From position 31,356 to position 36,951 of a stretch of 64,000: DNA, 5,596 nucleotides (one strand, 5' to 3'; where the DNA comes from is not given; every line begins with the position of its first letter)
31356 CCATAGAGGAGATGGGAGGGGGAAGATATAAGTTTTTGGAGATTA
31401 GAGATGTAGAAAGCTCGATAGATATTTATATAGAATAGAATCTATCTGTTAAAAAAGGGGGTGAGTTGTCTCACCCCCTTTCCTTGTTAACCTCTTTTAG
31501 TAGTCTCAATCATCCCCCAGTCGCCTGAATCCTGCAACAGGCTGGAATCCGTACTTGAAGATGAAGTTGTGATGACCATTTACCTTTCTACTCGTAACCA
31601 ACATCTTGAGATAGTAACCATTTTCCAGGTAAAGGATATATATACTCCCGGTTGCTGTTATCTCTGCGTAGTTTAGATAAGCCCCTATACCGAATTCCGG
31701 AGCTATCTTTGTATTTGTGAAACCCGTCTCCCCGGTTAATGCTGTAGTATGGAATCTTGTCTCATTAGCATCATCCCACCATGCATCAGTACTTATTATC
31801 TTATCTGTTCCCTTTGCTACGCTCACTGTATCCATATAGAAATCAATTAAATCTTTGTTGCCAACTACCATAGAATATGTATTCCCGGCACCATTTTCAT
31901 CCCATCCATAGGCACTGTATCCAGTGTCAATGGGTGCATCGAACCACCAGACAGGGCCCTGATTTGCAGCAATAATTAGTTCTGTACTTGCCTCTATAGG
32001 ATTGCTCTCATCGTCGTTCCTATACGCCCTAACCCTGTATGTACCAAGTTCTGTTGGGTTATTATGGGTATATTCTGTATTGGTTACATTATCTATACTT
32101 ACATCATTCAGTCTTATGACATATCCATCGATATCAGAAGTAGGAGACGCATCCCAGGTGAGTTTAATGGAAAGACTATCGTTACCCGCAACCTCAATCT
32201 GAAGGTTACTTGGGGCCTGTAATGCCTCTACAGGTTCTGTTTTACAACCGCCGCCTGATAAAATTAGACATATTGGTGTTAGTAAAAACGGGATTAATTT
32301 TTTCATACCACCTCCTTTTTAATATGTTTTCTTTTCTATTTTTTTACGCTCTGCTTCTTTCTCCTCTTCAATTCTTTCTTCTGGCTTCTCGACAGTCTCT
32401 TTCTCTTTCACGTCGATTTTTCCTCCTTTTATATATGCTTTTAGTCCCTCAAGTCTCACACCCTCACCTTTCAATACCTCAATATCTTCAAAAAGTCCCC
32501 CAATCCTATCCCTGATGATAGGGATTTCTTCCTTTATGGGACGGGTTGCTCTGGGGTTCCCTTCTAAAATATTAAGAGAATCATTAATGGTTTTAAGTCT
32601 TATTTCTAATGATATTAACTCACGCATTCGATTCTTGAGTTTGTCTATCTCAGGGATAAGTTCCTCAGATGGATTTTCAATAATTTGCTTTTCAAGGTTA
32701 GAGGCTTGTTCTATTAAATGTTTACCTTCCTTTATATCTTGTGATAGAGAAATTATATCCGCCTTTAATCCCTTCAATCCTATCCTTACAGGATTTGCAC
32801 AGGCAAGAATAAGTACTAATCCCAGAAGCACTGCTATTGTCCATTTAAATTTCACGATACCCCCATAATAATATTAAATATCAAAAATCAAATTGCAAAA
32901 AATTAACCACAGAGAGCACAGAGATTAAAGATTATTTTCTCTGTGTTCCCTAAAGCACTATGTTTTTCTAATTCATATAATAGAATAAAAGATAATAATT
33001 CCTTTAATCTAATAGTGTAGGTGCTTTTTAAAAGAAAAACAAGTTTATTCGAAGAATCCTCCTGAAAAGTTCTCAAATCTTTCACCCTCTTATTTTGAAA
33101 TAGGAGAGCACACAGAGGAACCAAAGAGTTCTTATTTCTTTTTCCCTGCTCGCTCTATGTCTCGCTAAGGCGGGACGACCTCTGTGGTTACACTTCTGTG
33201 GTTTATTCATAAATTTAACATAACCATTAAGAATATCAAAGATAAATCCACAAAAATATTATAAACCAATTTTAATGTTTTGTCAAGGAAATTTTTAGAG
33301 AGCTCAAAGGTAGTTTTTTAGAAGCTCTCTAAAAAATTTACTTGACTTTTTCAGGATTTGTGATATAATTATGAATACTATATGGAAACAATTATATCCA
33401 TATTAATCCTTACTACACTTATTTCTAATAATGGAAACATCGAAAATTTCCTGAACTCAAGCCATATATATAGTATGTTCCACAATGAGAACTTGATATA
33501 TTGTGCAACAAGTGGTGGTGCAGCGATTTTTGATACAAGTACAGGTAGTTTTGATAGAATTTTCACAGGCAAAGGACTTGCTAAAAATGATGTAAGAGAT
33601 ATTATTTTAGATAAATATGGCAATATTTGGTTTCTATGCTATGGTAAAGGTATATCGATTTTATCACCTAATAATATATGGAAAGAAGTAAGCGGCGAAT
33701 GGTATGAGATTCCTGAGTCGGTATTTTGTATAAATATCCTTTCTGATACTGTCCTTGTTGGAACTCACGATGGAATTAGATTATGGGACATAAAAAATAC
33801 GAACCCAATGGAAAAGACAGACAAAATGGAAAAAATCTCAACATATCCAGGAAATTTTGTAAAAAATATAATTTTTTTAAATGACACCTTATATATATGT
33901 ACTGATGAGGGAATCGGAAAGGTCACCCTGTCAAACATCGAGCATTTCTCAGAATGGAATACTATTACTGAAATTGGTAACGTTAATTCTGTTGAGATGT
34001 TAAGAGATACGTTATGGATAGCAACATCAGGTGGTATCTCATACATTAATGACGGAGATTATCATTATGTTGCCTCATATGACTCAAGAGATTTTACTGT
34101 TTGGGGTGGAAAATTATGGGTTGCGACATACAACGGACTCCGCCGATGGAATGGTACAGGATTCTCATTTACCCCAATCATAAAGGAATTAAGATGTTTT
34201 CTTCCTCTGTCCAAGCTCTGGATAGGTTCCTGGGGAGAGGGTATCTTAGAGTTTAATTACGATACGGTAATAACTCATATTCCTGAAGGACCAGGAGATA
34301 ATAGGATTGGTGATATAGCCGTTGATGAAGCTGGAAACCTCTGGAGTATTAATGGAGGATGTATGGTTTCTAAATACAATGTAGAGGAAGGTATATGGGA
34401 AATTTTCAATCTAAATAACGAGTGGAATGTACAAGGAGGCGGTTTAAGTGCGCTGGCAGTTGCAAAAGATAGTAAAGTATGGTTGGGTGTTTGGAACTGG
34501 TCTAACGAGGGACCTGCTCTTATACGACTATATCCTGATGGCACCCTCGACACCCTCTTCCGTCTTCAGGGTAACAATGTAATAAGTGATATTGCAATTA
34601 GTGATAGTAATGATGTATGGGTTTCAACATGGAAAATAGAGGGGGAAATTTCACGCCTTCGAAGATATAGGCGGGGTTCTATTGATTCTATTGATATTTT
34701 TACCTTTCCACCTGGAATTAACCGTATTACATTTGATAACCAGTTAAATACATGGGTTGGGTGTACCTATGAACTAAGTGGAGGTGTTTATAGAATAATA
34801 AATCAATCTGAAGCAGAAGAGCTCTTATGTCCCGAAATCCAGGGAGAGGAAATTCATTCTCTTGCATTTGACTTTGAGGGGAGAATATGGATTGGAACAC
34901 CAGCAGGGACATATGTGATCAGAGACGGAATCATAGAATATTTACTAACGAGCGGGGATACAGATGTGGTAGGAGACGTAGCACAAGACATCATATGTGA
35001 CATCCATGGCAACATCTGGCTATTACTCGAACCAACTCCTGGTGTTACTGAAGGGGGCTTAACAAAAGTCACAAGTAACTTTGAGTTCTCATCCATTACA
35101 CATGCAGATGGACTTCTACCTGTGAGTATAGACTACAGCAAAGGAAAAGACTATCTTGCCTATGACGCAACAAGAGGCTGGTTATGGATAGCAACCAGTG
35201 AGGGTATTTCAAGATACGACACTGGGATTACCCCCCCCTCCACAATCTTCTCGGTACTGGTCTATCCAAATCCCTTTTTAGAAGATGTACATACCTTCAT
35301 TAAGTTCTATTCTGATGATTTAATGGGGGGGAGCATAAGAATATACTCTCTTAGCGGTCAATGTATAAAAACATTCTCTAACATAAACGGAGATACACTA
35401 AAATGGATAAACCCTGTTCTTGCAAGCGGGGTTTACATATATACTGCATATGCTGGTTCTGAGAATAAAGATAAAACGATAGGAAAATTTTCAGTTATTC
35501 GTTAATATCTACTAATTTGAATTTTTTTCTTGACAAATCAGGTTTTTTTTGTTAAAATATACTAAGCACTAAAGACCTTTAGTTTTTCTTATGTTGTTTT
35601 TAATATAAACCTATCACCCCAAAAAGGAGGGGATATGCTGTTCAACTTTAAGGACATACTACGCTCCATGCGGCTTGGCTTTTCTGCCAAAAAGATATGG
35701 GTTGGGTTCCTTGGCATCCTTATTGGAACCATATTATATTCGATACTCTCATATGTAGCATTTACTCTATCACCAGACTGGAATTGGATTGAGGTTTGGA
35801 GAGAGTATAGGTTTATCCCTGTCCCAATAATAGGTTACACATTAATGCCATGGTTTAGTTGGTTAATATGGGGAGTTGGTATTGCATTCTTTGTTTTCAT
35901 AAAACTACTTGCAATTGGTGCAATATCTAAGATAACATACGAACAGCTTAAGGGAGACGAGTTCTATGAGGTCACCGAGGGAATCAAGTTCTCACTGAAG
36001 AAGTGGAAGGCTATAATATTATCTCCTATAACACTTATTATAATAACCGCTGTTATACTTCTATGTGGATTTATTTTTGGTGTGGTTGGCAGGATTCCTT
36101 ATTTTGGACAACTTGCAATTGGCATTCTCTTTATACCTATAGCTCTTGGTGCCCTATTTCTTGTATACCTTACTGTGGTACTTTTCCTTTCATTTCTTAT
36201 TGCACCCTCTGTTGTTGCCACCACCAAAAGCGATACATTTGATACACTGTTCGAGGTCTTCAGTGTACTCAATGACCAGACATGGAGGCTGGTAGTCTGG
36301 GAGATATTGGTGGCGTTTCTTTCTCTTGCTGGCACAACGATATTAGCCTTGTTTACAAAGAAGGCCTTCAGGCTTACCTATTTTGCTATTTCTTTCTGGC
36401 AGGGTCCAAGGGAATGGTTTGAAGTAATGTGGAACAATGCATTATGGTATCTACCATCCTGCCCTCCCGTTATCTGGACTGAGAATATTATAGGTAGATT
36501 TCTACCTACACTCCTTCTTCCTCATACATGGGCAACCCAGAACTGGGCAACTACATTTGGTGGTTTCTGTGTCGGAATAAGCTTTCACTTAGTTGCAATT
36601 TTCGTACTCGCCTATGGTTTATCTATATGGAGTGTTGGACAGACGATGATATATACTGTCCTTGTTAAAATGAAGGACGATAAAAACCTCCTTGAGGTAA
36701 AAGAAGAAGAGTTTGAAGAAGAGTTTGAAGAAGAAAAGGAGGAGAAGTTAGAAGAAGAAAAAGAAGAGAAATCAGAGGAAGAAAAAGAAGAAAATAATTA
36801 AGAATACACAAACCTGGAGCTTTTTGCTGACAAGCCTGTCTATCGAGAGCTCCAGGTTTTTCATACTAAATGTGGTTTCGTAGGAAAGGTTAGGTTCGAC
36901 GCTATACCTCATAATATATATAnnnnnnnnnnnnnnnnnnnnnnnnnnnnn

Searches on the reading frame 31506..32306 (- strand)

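Call 21: search_protein_families(library=pfam, proteins=[window:31506-32306:-], max_evalue=0.0001)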
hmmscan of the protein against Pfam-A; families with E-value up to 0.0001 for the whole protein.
window:31506-32306:- (266 aa): 1 family
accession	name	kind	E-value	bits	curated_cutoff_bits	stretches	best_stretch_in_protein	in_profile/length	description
PF00041.27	fn3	-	1.8e-05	25.3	25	1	31-105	2-82/84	Fibronectin type III domain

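Call 36: search_protein_families(library=ncbifam, proteins=[window:31506-32306:-], max_evalue=0.01)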
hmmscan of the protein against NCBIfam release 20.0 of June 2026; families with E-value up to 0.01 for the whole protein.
window:31506-32306:- (266 aa): 0 families

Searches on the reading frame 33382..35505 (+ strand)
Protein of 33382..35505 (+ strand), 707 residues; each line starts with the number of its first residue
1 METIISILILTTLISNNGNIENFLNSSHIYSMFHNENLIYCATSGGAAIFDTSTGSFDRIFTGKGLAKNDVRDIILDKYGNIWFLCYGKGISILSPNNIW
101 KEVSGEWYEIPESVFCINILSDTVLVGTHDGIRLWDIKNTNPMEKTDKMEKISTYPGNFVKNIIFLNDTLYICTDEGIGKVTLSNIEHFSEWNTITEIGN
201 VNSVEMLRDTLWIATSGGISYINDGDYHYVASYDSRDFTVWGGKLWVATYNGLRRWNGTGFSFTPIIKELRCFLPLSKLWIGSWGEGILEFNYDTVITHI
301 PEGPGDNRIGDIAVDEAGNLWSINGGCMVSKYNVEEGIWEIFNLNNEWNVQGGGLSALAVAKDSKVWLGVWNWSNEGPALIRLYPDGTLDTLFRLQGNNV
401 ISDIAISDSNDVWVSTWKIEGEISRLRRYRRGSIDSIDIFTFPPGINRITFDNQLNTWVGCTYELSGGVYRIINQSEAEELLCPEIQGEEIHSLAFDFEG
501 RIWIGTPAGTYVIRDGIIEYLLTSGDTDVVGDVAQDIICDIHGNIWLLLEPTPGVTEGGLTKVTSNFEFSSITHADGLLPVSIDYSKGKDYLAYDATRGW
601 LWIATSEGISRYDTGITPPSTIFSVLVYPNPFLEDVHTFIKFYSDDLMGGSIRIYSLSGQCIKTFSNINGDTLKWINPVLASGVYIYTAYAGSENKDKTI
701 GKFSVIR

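Call 21: search_protein_families(library=pfam, proteins=[window:33382-35505:+], max_evalue=0.0001)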
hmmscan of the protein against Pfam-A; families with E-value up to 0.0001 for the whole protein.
window:33382-35505:+ (707 aa): 3 families
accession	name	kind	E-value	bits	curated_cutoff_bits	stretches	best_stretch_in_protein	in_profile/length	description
PF07494.17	Reg_prop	-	6.7e-10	38.4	20.4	0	65-87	1-23/24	Two component regulator propeller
PF08450.18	SGL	-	1e-05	25.7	26.3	0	26-84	40-101/246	SMP-30/Gluconolactonase/LRE-like region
PF18962.6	Por_Secre_tail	-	3.5e-05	24.4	27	0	627-698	1-72/75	Secretion system C-terminal sorting domain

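Call 36: search_protein_families(library=ncbifam, proteins=[window:33382-35505:+], max_evalue=0.01)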
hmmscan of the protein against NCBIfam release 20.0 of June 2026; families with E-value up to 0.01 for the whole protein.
window:33382-35505:+ (707 aa): 3 families
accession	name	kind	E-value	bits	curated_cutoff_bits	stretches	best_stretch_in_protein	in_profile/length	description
NF052228.1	T9SS_PorZ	equivalog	1.4e-28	99.8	260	3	6-350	12-360/757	type IX secretion system anionic LPS delivery protein PorZ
TIGR04183.1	Por_Secre_tail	domain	8.1e-09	35.3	23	1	627-698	1-67/72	T9SS type A sorting domain-containing protein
NF033707.1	T9SS_sortase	equivalog_domain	0.0041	14.8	420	1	621-700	995-1086/1095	type IX secretion system sortase PorU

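Call 58: search_solved_structures(query=window:33382-35505:+, max_evalue=0.01)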
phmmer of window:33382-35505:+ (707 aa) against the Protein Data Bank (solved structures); distinct sequences matched with E-value up to 0.01: 0.
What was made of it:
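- Tried and rejected: The PorZ-like protein has no single-sequence match to any sequence in the PDB (call 58).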

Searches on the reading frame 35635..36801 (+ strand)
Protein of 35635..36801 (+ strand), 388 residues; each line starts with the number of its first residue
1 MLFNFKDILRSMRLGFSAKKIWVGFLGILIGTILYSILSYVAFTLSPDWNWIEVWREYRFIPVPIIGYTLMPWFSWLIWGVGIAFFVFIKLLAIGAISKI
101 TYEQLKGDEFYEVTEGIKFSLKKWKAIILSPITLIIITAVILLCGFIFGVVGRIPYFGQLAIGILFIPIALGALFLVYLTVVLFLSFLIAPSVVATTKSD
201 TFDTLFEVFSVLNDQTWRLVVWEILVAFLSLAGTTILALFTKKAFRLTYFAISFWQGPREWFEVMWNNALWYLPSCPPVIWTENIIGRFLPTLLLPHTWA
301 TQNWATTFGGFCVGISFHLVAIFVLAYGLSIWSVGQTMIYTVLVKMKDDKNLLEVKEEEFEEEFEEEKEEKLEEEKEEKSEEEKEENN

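Call 21: search_protein_families(library=pfam, proteins=[window:35635-36801:+], max_evalue=0.0001)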
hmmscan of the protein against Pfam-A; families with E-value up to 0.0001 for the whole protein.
window:35635-36801:+ (388 aa): 0 families

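Call 36: search_protein_families(library=ncbifam, proteins=[window:35635-36801:+], max_evalue=0.01)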
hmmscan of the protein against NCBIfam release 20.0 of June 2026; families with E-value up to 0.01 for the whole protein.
window:35635-36801:+ (388 aa): 0 families

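Call 59: search_solved_structures(query=window:35635-36801:+, max_evalue=1)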
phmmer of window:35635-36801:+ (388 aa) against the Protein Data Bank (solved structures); distinct sequences matched with E-value up to 1: 2.
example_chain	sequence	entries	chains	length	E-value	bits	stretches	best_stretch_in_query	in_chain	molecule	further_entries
6k15_K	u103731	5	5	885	0.26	13.6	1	192-243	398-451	Chromatin structure-remodeling complex protein RSC3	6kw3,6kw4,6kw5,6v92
6v8o_G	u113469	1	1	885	0.26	13.6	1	192-243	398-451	Chromatin structure-remodeling complex protein RSC3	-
